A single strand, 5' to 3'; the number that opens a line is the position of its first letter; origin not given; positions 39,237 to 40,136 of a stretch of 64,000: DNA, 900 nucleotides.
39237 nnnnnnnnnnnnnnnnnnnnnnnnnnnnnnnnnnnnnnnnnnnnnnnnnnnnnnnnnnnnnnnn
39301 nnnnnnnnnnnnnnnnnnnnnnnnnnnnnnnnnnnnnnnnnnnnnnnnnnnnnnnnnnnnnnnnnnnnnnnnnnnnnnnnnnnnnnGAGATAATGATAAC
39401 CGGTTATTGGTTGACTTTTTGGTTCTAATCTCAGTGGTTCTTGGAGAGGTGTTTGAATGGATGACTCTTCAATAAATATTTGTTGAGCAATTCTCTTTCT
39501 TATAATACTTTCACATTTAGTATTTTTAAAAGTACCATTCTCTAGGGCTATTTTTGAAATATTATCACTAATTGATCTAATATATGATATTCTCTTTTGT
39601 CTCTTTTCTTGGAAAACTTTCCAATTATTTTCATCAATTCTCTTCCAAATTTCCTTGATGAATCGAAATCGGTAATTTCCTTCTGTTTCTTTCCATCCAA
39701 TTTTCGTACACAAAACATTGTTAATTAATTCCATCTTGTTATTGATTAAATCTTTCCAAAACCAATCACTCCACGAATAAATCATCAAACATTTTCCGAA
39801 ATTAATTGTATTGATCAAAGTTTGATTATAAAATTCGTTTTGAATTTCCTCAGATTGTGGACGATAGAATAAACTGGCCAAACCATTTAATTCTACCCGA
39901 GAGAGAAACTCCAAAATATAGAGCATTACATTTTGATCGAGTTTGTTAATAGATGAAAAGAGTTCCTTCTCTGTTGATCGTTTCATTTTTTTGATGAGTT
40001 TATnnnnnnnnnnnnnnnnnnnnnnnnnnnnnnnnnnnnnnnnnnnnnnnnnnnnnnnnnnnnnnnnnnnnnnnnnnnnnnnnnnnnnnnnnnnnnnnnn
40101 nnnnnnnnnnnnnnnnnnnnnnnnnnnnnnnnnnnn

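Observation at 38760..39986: F-box-like / Rho-GTPase fusion proteins with a non-canonical catalytic Gln and P-loop, in two paralogues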

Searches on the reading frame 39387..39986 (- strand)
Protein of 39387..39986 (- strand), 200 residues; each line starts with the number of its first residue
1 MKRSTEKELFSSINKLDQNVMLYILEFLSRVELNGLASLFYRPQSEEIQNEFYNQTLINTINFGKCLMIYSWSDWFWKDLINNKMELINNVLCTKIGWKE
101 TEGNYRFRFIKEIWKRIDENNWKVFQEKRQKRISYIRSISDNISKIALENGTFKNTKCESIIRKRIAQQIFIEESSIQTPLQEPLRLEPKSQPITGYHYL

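Call 28: find_homologous_proteins(query=A2, max_evalue=10)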
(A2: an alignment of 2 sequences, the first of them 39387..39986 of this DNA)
Query A2 (2 sequences): 870 candidates shared short words with the query, none scored E <= 10.

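Call 32: search_solved_structures(query=A2, max_evalue=10, show_alignments=3)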
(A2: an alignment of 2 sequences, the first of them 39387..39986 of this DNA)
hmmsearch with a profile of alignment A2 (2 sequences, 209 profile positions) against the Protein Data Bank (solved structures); distinct sequences matched with E-value up to 10: 8.
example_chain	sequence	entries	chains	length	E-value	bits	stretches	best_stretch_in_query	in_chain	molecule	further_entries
7xnx_Sf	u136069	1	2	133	0.076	15.5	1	20-123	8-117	Ubiquitin-40S ribosomal protein S27a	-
4v6w_Cg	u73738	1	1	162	0.3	13.6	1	158-192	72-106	60S ribosomal protein L34a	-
7olc_Lg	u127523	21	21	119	0.31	13.5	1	159-199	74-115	Ribosomal protein l34-like protein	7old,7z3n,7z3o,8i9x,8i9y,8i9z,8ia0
7pzy_AH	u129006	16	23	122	0.37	13.3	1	152-204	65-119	Ribosomal 60S subunit protein L34B | 60S ribosomal protein L34-B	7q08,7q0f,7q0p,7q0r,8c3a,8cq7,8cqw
9g1z_AH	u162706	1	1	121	0.44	13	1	152-201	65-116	Large ribosomal subunit protein eL34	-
7r81_i1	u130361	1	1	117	1.1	11.7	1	159-196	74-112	60S ribosomal protein L34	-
6xu6_Cg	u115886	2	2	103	1.2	11.6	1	157-190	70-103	RH48056p | 60S ribosomal protein L34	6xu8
6xu7_Cg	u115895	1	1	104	1.2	11.6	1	157-190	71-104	RH48056p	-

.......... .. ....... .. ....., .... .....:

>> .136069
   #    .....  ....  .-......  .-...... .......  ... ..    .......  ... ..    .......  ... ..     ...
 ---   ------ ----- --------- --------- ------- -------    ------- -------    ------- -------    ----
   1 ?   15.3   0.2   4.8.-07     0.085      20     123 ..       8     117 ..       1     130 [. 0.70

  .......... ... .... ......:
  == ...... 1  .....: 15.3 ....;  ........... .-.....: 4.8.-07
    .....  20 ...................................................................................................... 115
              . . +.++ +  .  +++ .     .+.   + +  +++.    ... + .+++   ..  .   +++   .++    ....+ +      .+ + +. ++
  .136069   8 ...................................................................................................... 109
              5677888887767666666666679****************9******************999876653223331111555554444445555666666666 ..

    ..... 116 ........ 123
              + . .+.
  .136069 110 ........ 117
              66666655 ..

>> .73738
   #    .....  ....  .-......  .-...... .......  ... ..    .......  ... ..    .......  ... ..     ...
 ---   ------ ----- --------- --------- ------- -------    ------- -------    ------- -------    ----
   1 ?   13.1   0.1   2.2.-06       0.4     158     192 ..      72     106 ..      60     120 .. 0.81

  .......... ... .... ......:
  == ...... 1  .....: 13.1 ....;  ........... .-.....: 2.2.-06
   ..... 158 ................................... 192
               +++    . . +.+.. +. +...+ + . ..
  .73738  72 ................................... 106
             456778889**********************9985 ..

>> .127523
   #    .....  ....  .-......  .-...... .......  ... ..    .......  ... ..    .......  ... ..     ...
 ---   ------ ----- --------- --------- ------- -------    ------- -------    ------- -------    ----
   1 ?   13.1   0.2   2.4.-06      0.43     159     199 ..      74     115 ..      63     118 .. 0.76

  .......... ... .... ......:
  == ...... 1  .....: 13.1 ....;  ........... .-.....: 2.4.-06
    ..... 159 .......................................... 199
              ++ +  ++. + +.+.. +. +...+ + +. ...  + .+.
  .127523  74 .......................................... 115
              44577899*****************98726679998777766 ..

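Call 37: search_protein_representatives(alignment_id=A2)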
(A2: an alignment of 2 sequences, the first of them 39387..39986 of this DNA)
Query: 2 sequences, 209 profile positions. Proteins with E-value up to 0.001 (for the whole library): 4; up to 1e-10: 2; up to 1e-30: 1. The best 4 are listed.
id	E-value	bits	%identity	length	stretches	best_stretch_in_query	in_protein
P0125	8.4e-33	129.7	-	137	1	9-144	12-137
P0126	2.1e-18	82.7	-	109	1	9-91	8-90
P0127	8.4e-10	54.6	-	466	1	14-166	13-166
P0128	7.1e-09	51.6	-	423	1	31-156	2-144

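Call 39: list_cluster_members(proteins=[P0125, P0126, P0127, P0128, P0121, P0058, P0060, P0089])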
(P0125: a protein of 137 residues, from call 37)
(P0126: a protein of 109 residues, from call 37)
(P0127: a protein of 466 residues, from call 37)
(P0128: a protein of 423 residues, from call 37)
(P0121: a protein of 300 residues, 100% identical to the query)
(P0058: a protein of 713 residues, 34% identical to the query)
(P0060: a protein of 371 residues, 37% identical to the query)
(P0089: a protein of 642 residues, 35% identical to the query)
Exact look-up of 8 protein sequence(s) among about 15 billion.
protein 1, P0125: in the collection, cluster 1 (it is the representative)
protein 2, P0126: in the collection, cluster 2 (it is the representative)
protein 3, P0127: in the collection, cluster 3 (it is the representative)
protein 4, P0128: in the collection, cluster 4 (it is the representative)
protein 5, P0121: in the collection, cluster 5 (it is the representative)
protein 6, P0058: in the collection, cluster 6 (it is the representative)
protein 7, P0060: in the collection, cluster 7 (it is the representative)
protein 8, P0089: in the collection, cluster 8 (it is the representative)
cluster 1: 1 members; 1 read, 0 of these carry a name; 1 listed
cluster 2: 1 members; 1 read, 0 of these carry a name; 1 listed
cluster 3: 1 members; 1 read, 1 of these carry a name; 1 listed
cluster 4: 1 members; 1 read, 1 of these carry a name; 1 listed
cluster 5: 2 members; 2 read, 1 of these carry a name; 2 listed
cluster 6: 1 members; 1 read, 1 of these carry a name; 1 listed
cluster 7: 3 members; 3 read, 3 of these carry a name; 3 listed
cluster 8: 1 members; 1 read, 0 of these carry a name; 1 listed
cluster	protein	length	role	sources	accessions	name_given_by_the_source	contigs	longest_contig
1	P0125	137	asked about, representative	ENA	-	-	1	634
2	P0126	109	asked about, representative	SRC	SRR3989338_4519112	-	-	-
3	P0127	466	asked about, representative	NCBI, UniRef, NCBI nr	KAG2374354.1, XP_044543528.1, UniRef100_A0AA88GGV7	hypothetical protein C9374_010924 [Naegleria lovaniensis] | Uncharacterized protein n=1 Tax=Naegleria lovaniensis TaxID=51637 RepID=A0AA88GGV7_NAELO | uncharacterized protein C9374_010924 [Naegleria lovaniensis]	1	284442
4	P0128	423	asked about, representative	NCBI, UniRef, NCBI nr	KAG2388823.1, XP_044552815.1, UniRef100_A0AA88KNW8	hypothetical protein C9374_000262 [Naegleria lovaniensis] | Rho family small GTPase n=1 Tax=Naegleria lovaniensis TaxID=51637 RepID=A0AA88KNW8_NAELO | uncharacterized protein C9374_000262 [Naegleria lovaniensis]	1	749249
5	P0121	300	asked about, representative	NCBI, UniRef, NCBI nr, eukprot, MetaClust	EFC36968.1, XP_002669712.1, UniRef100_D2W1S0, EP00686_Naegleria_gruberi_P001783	small GTPase [Naegleria gruberi] | Small GTPase n=1 Tax=Naegleria gruberi TaxID=5762 RepID=D2W1S0_NAEGR | XP_002669712.1 small GTPase [Naegleria gruberi]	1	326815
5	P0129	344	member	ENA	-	-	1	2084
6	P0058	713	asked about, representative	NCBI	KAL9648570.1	hypothetical protein ABK040_012229 [Willaertia magna]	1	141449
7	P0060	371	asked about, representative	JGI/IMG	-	Ras-related C3 botulinum toxin substrate 1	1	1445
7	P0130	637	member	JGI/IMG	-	Ras-related C3 botulinum toxin substrate 1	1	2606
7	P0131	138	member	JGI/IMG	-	hypothetical protein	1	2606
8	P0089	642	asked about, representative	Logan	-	-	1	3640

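Call 48: find_encoding_contigs(protein=P0129, flank=3000, max_places=3)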
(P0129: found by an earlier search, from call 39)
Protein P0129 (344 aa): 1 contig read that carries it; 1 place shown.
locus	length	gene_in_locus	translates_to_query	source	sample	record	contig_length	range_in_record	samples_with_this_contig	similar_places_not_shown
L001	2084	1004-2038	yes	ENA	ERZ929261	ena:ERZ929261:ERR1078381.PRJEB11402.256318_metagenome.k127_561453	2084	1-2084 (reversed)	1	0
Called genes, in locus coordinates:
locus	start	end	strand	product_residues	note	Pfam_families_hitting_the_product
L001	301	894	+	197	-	PF06993:DUF1304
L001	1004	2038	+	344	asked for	PF00071:Ras, PF08477:Roc (weak)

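Call 62: predict_structure(alignment_id=A6)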
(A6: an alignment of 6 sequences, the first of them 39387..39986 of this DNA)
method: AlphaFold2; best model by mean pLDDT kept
length: 200 residues; sequences in the alignment: 6
mean_pLDDT: 50.2   pTM: 0.38
mean pLDDT of the five models: 50.2, 50.2, 46.4, 45.3, 43.5
residues with pLDDT >= 90: 0; 70-90: 11; 50-70: 100; < 50: 89
segments of 3 or more residues with pLDDT < 50: 1-24, 43-70, 94-97, 178-200
pLDDT, mean of each block of 10 residues (from residue 1): 37 43 50 52 45 40 46 54 54 49 55 50 58 59 66 68 66 52 33 27
secondary structure, 60 per line:
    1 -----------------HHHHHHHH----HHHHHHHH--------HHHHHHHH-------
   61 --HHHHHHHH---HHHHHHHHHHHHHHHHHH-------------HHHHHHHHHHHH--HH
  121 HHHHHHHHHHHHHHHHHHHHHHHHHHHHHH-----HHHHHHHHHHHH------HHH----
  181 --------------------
elements in order: H18-25 H30-37 H46-53 H63-70 H74-91 H105-116 H119-150 H156-167

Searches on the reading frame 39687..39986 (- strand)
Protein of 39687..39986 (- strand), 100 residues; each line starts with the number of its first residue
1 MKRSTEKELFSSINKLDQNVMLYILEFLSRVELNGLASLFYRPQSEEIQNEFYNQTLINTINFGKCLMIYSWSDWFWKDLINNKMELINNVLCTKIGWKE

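Call 43: search_protein_families(library=pfam, alignment_id=A5, max_evalue=1)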
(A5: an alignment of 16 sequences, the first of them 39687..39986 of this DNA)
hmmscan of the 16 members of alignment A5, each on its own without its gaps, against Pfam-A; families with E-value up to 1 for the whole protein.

A. member 1, window:39687-39986:- (100 aa): 0 families

B. families by the number of members that match (of 16 scanned): 8 families
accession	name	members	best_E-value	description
PF12937.12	F-box-like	7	1.9e-13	F-box-like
PF00646.38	F-box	7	6.6e-10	F-box domain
PF15966.10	F-box_4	2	9.3e-05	F-box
PF09372.15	PRANC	1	0.029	PRANC domain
PF19224.5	pATOM36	1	0.059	pATOM36 family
PF19255.4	DUF5902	1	0.081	Family of unknown function (DUF5902)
PF15054.11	DUF4535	1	0.22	Domain of unknown function (DUF4535)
PF02089.21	Palm_thioest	1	0.88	Palmitoyl protein thioesterase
